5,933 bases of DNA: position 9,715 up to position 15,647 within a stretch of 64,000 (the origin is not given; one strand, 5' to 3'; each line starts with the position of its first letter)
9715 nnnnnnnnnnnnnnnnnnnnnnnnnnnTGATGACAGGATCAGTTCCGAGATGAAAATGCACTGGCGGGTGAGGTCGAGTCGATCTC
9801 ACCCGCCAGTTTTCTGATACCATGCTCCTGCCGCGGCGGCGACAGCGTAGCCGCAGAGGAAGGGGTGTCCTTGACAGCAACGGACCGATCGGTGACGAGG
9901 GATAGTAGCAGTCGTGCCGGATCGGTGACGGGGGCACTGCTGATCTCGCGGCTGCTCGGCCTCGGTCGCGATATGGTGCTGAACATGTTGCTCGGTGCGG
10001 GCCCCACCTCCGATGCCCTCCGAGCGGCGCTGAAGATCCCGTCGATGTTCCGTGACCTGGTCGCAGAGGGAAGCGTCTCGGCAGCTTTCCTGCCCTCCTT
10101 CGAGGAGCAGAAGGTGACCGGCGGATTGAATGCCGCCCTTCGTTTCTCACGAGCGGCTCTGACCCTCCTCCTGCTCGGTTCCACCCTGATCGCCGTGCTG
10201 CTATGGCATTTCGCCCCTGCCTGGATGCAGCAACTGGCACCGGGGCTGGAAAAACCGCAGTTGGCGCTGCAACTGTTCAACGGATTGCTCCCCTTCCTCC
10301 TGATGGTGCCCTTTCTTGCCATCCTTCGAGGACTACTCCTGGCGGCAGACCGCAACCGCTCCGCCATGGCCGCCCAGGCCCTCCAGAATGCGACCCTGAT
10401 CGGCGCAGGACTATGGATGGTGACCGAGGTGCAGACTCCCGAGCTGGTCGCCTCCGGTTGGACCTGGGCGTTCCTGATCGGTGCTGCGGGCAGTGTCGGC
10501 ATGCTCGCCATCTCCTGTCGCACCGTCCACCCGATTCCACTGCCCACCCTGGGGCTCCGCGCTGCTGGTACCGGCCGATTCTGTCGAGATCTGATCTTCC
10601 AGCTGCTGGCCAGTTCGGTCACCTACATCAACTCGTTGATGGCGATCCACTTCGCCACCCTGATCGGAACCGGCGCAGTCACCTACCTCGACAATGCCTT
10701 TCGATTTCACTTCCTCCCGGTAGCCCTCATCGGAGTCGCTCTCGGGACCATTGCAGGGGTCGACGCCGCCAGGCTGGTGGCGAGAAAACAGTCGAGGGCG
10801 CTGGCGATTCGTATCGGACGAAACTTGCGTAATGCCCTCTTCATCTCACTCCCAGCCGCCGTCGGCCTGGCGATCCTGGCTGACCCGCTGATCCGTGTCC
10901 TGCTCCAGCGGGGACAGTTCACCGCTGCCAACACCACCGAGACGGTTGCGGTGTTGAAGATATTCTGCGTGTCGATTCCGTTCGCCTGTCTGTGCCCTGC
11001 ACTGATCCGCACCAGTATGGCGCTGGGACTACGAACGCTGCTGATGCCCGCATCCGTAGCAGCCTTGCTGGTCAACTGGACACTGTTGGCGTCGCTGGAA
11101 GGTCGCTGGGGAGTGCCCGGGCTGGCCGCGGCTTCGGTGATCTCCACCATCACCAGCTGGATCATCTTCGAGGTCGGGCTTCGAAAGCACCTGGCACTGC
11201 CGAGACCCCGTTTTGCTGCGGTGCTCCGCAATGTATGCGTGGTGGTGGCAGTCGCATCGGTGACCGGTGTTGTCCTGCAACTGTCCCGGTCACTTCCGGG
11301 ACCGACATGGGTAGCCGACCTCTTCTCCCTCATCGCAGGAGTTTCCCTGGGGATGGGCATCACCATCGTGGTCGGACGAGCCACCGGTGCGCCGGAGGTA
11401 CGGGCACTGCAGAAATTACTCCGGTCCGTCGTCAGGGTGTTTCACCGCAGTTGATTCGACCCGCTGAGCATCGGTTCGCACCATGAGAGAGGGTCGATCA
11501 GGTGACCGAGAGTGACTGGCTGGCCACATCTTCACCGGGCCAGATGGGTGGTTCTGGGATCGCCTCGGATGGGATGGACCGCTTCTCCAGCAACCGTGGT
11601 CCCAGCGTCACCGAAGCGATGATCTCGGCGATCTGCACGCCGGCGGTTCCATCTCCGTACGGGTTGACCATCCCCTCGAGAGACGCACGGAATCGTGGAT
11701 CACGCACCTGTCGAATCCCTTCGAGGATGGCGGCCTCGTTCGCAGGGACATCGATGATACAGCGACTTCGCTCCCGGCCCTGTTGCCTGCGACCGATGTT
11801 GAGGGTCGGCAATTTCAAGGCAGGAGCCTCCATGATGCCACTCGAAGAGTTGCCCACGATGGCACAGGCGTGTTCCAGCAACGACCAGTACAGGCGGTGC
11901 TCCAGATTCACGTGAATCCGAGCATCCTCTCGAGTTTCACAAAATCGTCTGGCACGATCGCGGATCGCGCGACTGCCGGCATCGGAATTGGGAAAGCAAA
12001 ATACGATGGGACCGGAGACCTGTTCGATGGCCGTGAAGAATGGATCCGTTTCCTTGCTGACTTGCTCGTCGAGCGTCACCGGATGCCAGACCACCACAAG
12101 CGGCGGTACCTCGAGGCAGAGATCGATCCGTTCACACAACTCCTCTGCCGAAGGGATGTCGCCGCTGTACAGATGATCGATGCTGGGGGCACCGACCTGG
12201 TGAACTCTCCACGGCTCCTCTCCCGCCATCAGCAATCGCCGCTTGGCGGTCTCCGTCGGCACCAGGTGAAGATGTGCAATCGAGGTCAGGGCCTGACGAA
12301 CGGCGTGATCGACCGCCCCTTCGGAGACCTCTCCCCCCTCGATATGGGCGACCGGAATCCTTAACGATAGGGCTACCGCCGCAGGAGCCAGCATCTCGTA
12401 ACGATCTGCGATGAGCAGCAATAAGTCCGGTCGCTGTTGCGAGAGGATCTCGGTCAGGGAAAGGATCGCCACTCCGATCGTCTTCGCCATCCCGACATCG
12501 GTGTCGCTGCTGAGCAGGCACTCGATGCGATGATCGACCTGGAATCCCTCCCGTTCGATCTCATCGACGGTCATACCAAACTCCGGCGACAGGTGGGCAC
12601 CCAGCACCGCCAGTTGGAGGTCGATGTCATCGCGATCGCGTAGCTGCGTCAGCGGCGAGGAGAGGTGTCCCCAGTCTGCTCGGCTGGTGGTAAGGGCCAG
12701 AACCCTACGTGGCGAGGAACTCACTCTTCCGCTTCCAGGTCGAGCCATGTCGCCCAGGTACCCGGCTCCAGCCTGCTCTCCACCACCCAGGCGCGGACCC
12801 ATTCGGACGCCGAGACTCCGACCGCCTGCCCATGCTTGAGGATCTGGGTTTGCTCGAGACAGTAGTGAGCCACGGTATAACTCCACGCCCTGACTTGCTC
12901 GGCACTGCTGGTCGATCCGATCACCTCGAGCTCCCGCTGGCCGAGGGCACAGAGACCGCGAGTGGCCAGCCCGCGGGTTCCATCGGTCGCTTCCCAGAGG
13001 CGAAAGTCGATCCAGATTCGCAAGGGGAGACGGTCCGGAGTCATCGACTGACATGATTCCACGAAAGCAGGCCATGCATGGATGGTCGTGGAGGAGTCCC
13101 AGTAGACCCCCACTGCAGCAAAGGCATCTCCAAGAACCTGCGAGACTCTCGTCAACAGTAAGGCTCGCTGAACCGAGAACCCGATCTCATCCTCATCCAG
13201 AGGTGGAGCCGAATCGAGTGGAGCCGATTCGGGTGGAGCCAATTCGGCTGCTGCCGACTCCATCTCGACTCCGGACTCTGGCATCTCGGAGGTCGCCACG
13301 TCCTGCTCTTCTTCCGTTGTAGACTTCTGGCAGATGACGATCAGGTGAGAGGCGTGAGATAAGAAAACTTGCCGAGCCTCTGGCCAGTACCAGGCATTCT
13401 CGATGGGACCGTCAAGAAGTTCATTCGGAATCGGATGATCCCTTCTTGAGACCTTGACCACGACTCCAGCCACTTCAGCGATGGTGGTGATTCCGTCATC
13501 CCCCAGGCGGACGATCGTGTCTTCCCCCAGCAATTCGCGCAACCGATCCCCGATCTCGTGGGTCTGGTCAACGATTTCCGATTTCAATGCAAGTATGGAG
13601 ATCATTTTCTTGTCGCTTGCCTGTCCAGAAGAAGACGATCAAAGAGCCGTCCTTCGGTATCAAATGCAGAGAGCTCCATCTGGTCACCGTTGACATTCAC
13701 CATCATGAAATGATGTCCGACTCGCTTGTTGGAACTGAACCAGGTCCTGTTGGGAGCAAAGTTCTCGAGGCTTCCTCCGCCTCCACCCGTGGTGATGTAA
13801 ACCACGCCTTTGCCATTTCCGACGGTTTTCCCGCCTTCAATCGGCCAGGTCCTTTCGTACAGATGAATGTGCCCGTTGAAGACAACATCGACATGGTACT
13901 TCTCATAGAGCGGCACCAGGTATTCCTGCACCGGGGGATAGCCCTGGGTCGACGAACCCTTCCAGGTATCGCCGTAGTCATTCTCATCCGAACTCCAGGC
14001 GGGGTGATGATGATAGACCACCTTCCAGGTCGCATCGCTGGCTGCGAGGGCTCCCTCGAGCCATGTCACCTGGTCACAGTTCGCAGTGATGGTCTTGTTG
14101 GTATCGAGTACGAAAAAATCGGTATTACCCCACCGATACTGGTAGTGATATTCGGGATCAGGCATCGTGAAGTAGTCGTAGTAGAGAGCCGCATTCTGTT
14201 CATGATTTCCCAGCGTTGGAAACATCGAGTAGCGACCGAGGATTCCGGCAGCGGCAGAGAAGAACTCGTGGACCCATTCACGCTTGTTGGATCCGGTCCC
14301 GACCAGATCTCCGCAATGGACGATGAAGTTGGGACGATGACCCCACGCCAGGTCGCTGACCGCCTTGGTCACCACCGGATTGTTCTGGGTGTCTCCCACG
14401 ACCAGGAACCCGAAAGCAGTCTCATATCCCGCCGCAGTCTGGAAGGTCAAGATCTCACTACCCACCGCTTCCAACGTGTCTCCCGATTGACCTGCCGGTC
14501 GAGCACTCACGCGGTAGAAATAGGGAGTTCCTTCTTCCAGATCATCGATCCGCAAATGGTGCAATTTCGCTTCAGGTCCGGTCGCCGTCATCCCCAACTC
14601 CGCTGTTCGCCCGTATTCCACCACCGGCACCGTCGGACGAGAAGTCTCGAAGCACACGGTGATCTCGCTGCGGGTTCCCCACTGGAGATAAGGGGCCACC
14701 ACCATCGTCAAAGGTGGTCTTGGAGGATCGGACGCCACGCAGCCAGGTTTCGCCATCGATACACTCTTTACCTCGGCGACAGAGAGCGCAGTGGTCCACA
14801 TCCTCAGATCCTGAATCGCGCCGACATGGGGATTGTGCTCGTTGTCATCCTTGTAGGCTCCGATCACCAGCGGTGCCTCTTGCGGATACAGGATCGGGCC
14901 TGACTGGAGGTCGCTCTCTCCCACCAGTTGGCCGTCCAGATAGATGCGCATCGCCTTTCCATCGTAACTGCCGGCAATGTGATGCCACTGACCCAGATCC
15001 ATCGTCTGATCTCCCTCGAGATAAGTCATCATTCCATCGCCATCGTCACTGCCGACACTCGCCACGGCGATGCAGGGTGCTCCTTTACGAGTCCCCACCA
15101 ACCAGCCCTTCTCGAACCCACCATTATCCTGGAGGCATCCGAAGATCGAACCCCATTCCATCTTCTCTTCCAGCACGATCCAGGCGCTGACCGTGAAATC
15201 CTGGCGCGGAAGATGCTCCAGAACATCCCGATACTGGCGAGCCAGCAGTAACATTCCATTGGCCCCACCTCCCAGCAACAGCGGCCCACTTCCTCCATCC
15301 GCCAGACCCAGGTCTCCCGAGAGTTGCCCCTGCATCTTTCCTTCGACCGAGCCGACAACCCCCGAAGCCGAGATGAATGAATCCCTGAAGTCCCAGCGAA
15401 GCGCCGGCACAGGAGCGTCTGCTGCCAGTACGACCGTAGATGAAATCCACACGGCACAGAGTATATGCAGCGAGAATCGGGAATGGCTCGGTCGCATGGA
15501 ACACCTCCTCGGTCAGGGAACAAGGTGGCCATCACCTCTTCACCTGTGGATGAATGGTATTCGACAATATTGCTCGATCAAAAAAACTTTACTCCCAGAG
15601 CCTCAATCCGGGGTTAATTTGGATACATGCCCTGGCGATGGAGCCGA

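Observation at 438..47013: Nine secreted modular proteins share one ~85-aa C-terminal module: a candidate sorting or anchoring tag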

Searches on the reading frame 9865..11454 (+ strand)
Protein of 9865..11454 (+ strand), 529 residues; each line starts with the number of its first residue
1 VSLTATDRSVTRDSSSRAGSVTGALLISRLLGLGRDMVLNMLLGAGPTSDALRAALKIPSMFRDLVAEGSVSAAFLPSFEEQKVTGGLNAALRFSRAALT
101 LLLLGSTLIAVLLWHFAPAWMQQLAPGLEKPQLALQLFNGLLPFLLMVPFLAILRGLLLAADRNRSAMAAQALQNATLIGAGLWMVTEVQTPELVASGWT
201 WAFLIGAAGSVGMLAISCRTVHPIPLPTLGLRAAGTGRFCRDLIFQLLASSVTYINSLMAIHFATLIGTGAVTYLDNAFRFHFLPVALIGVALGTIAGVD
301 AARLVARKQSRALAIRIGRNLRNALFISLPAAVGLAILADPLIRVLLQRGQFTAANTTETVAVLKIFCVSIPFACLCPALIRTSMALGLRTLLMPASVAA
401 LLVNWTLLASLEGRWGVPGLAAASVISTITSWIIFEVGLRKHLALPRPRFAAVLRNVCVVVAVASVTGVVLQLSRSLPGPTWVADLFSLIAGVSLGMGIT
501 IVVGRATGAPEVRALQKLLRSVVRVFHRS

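Call 8: search_protein_families(library=pfam, proteins=[window:9865-11454:+], max_evalue=0.001)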
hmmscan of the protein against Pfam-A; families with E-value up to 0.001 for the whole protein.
window:9865-11454:+ (529 aa): 3 families
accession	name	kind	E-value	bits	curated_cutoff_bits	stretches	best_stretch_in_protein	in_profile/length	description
PF03023.19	MurJ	-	7e-58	196.8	27.4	1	40-479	2-438/451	Lipid II flippase MurJ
PF01554.23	MatE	-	7e-06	26.3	24.9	0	487-523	40-76/161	MatE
PF13440.11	Polysacc_synt_3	-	0.00065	19.5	23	0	234-347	175-284/293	Polysaccharide biosynthesis protein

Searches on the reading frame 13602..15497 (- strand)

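Call 8: search_protein_families(library=pfam, proteins=[window:13602-15497:-], max_evalue=0.001)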
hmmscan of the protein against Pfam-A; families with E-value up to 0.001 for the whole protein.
window:13602-15497:- (631 aa): 4 families
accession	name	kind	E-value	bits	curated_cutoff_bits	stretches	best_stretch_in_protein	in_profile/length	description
PF13385.13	Laminin_G_3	-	1.1e-25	90.9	27.6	1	95-244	13-151/151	Concanavalin A-like lectin/glucanases superfamily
PF00149.33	Metallophos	-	1.2e-15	58.8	21.5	1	364-546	3-190/191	Calcineurin-like phosphoesterase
PF16656.11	Pur_ac_phosph_N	-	1.8e-06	28.8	30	1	269-354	4-93/93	Purple acid Phosphatase, N-terminal domain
PF02210.31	Laminin_G_2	-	1.8e-05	25.7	22.9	1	152-232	36-122/126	Laminin G domain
